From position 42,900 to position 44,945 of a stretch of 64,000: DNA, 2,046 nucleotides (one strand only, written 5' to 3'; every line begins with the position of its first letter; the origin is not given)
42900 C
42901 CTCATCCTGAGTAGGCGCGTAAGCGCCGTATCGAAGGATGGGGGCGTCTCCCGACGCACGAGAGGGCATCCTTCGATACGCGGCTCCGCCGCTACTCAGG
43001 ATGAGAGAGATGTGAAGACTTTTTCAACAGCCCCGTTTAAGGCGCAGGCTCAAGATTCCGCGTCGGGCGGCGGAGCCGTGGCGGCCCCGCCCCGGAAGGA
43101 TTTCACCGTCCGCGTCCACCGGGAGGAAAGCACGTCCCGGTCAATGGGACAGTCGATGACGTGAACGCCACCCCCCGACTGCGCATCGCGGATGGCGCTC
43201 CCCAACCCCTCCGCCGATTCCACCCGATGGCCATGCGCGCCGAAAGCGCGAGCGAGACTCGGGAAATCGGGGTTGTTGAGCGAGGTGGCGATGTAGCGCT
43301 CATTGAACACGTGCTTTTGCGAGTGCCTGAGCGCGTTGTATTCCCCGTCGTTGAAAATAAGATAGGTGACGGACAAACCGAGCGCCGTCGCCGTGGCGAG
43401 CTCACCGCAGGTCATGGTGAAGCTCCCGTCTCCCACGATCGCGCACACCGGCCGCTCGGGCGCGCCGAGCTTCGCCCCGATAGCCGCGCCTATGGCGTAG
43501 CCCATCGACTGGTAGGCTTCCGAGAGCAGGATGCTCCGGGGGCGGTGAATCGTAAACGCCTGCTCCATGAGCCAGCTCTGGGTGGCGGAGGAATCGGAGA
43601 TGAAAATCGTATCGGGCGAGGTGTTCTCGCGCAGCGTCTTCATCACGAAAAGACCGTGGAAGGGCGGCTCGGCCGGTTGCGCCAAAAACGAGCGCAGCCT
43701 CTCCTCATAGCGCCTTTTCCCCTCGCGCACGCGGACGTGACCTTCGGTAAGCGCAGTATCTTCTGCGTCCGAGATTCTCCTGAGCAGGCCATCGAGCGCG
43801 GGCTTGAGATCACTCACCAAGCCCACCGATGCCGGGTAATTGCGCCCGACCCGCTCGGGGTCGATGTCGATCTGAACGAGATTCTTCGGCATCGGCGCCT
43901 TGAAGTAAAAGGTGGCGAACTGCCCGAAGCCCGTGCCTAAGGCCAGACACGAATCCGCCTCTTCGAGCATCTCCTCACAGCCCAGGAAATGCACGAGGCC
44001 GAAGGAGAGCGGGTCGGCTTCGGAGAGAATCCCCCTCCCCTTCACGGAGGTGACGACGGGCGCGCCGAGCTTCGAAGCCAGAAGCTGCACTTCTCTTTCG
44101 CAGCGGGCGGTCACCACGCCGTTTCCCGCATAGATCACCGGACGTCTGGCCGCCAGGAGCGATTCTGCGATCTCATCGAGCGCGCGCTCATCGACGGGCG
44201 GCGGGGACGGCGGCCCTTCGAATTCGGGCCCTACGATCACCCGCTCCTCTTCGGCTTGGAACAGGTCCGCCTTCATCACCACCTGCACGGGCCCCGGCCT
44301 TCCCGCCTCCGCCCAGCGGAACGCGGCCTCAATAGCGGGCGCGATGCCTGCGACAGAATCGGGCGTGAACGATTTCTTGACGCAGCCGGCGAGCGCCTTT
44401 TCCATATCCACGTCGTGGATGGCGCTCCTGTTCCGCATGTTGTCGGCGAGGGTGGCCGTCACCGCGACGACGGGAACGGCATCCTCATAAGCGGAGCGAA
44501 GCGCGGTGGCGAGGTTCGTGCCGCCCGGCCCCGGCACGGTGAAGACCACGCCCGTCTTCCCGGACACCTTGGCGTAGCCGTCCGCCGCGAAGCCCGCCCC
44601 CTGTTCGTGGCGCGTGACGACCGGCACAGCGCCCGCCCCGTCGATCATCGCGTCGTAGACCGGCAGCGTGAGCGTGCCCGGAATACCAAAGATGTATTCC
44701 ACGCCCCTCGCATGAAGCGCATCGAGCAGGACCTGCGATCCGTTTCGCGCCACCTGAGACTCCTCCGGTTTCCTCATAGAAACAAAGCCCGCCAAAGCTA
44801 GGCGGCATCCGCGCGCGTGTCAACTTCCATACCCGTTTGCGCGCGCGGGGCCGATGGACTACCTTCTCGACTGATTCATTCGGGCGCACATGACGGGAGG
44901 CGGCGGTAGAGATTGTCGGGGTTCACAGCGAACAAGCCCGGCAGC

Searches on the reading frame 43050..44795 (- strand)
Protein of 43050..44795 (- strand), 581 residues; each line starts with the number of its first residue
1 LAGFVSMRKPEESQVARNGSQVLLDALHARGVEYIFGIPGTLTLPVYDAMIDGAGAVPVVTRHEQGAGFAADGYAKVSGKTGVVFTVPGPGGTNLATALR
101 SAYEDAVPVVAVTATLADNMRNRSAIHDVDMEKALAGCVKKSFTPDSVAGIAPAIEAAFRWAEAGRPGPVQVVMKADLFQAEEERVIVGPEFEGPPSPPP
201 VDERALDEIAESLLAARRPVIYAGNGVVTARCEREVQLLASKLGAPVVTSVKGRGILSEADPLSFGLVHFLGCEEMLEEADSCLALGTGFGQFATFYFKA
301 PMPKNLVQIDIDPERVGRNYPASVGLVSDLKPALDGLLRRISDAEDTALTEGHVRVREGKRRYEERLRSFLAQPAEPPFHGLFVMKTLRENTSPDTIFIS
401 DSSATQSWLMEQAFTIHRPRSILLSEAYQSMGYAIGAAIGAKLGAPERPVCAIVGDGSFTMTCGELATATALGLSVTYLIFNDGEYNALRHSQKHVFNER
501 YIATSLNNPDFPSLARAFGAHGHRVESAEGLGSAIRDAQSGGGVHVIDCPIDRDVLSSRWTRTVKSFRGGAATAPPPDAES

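Call 47: search_protein_families(library=pfam, proteins=[window:43050-44795:-], max_evalue=0.00001)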
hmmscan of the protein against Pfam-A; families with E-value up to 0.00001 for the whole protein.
window:43050-44795:- (581 aa): 3 families
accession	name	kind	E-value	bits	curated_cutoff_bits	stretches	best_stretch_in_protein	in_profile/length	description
PF02775.26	TPP_enzyme_C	-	1.3e-37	129.4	21.9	1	406-549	6-151/151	Thiamine pyrophosphate enzyme, C-terminal TPP binding domain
PF00205.28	TPP_enzyme_M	-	4.5e-32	111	30.4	1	207-336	2-136/137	Thiamine pyrophosphate enzyme, central domain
PF02776.23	TPP_enzyme_N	-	8.2e-31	106.7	26.8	1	18-129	2-114/119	Thiamine pyrophosphate enzyme, N-terminal TPP binding domain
